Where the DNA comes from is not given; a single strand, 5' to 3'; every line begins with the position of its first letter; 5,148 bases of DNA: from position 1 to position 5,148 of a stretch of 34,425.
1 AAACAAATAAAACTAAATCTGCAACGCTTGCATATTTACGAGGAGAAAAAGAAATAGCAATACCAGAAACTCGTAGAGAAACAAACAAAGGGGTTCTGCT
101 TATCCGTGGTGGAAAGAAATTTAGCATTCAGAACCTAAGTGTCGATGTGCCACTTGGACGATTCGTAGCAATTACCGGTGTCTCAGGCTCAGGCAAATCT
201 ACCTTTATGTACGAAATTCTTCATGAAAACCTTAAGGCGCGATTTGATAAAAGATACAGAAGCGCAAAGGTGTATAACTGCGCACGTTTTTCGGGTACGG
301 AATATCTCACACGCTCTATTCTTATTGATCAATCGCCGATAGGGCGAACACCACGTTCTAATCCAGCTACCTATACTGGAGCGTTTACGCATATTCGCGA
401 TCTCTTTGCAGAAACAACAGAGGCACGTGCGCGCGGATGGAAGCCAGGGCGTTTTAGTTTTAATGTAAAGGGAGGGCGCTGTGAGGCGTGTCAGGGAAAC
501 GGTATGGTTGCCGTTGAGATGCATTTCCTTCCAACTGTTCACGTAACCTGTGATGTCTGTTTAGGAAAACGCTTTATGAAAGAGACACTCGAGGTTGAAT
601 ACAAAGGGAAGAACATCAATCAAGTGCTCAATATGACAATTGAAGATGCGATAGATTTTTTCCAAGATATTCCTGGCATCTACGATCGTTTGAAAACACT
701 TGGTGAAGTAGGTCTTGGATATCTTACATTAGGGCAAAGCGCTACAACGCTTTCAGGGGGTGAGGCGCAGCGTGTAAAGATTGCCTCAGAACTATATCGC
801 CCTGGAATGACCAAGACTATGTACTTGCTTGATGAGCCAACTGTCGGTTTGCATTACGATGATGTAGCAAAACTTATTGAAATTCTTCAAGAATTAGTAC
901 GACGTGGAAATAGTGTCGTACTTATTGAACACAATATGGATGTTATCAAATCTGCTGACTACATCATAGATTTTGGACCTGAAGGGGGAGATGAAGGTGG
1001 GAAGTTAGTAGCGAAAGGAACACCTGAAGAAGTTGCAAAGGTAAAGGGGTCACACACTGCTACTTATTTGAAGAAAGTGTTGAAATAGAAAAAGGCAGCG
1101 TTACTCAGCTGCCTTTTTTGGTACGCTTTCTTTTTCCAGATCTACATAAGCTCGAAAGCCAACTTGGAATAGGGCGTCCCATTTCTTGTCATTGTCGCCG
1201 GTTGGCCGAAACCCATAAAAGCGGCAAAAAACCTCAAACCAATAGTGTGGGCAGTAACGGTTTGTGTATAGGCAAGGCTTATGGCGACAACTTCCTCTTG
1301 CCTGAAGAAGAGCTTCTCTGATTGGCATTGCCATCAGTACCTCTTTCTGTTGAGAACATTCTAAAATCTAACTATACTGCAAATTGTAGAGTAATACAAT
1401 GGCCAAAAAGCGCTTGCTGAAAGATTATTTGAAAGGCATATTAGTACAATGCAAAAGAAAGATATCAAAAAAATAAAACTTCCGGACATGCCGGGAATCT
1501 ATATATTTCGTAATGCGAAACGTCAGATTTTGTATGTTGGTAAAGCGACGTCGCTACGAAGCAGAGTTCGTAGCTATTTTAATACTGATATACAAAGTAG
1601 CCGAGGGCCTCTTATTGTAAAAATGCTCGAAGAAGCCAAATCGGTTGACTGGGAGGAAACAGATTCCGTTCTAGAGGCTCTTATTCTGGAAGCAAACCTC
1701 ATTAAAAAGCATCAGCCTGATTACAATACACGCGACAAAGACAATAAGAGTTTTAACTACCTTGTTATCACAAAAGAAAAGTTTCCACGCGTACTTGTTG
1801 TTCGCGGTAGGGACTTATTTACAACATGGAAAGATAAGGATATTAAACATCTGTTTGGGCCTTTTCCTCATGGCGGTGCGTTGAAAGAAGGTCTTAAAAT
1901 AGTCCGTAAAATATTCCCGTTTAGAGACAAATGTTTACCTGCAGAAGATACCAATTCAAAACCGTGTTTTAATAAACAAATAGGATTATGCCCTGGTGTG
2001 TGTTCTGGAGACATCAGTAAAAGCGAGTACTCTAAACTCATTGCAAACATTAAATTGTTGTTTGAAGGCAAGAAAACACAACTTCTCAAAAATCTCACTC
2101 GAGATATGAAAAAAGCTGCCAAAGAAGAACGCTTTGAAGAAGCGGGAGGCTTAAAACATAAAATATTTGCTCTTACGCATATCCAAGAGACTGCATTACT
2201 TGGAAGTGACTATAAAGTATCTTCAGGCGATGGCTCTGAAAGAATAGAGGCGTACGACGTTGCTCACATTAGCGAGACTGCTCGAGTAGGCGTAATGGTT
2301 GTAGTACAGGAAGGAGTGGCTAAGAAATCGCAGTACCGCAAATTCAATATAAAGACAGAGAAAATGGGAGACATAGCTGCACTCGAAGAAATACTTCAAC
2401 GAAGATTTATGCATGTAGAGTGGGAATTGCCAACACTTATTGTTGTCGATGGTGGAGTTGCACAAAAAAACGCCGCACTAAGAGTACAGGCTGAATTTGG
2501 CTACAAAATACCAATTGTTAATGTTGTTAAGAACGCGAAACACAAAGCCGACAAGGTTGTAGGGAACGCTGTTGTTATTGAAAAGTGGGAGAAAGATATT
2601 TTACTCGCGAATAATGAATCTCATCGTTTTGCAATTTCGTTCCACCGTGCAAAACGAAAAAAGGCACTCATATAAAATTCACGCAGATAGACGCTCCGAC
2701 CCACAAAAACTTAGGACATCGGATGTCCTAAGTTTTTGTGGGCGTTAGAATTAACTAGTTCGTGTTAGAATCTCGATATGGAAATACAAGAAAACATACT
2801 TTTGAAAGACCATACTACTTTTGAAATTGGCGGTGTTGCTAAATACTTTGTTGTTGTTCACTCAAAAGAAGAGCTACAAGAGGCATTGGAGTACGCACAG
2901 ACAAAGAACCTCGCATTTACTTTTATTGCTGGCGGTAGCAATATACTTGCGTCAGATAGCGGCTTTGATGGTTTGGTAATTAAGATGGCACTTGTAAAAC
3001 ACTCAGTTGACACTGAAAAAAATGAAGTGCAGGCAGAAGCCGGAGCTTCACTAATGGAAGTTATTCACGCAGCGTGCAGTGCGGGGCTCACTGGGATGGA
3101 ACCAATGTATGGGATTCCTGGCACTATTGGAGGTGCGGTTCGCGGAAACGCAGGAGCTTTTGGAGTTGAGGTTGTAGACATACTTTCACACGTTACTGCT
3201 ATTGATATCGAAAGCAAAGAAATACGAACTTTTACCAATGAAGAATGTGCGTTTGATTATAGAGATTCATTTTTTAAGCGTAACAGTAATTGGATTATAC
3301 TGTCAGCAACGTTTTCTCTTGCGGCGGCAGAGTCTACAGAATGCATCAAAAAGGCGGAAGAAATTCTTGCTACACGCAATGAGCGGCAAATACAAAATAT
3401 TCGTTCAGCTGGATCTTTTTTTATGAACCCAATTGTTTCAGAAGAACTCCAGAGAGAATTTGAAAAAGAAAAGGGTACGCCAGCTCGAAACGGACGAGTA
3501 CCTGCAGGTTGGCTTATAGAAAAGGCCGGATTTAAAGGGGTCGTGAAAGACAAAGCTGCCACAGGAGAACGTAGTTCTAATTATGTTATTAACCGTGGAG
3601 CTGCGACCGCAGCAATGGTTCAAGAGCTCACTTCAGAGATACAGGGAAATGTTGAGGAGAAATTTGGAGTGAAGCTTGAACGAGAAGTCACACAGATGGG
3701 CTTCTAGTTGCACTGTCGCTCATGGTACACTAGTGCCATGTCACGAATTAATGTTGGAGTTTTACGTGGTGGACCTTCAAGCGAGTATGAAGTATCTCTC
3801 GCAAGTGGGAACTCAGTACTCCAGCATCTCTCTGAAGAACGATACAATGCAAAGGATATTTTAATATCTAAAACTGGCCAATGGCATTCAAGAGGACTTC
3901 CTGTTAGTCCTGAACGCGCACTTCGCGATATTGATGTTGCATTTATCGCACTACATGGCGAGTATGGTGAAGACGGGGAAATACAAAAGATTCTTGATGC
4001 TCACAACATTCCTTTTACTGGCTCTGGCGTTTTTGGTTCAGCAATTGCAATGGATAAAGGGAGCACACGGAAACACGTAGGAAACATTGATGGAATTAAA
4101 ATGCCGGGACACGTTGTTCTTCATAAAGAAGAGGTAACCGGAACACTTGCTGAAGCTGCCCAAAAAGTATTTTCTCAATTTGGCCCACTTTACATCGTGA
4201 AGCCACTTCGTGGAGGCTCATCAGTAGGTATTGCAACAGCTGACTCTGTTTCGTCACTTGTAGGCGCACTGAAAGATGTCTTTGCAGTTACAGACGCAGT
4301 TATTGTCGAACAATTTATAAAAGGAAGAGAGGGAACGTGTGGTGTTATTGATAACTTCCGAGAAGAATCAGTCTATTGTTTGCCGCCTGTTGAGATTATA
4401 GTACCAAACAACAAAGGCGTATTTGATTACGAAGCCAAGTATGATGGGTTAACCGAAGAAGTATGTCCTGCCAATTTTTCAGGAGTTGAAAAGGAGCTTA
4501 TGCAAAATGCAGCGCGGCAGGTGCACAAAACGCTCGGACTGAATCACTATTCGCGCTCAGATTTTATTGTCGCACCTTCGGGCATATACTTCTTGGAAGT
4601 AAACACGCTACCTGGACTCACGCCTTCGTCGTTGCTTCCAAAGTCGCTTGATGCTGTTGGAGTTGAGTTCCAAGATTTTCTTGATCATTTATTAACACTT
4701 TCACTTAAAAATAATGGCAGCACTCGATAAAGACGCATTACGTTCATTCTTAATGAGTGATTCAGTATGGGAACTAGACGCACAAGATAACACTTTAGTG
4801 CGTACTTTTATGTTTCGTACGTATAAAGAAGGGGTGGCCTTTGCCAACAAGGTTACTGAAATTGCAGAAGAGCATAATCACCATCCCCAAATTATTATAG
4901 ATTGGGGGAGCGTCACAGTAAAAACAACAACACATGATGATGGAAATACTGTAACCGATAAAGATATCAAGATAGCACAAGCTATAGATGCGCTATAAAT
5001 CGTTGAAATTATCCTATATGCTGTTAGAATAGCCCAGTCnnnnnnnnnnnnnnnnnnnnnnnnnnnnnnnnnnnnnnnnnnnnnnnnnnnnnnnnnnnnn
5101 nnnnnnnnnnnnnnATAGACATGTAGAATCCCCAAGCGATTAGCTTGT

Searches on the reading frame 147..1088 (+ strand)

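Call 72: search_protein_families(library=pfam, proteins=[window:147-1088:+], max_evalue=0.001)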
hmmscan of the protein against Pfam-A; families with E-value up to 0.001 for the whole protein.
window:147-1088:+ (313 aa): 2 families
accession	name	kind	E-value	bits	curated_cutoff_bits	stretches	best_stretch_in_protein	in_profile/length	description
PF00005.33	ABC_tran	-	2.1e-10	41.8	25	1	177-232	84-136/137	ABC transporter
PF13304.12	AAA_21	-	2.2e-06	28.4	27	0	208-259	243-295/304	AAA domain, putative AbiEii toxin, Type IV TA system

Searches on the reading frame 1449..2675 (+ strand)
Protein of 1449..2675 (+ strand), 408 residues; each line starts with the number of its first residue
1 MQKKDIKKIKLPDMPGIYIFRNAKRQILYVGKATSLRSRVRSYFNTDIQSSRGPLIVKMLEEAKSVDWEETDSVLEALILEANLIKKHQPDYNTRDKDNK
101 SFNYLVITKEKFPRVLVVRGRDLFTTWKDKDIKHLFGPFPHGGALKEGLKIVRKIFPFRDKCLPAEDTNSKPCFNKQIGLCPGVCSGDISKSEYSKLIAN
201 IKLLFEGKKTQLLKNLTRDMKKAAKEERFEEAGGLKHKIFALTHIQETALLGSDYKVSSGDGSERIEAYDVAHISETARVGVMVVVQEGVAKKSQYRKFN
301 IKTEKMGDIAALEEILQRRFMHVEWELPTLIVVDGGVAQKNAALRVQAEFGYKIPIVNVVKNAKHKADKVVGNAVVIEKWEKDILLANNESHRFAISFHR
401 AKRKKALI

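Call 72: search_protein_families(library=pfam, proteins=[window:1449-2675:+], max_evalue=0.001)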
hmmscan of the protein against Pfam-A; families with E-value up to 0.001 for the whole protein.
window:1449-2675:+ (408 aa): 4 families
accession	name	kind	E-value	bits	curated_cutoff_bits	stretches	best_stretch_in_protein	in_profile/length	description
PF08459.17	UvrC_RNaseH_dom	-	1e-31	110.3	22.3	1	264-396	11-159/159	UvrC RNAse H endonuclease domain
PF01541.30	GIY-YIG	-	3.1e-09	37.4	22.6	1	14-93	1-78/78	GIY-YIG catalytic domain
PF02151.25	UVR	-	1.5e-05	25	21.5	1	211-241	2-32/36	UvrB/uvrC motif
PF20815.3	GIY_YIG_2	-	0.00057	20.3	22.4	0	6-46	13-54/153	GIY-YIG catalytic domain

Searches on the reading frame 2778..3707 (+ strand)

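Call 72: search_protein_families(library=pfam, proteins=[window:2778-3707:+], max_evalue=0.001)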
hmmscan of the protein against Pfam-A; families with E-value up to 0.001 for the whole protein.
window:2778-3707:+ (309 aa): 2 families
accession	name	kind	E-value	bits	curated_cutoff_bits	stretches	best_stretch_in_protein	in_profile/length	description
PF02873.21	MurB_C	-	4.9e-24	84.8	27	1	191-305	4-97/99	UDP-N-acetylenolpyruvoylglucosamine reductase, C-terminal domain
PF01565.28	FAD_binding_4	-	1.1e-22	80.7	26.4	1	22-149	2-135/139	FAD binding domain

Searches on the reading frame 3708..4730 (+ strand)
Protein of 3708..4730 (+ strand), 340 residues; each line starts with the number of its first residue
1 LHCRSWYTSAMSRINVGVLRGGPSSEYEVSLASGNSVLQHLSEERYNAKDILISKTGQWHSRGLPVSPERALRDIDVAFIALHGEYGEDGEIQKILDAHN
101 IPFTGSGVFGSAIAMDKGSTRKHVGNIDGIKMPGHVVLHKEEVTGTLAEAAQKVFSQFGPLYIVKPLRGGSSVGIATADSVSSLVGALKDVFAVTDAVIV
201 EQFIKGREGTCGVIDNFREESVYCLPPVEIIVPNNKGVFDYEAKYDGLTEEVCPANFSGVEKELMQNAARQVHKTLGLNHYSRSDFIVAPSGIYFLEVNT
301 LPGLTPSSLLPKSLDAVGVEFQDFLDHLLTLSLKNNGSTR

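Call 72: search_protein_families(library=pfam, proteins=[window:3708-4730:+], max_evalue=0.001)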
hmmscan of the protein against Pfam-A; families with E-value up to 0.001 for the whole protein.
window:3708-4730:+ (340 aa): 3 families
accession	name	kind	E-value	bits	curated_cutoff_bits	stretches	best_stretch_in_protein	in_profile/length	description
PF07478.18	Dala_Dala_lig_C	-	1e-41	143.2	24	1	129-329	6-203/204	D-ala D-ala ligase C-terminus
PF01820.27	Dala_Dala_lig_N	-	1.1e-24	87.7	34.6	2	68-106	83-121/121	D-ala D-ala ligase N-terminus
PF02655.19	ATP-grasp_3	-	1.1e-08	35.8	23.2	1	116-300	3-155/160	ATP-grasp domain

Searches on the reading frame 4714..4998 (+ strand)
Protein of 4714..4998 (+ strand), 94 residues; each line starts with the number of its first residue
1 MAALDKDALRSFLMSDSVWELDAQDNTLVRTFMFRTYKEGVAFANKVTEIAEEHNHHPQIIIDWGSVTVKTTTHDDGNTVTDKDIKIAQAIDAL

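Call 72: search_protein_families(library=pfam, proteins=[window:4714-4998:+], max_evalue=0.001)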
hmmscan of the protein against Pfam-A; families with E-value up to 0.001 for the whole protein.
window:4714-4998:+ (94 aa): 1 family
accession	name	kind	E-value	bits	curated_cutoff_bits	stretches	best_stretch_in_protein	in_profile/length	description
PF01329.24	Pterin_4a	-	3.3e-25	88.5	26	1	3-94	2-91/91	Pterin 4 alpha carbinolamine dehydratase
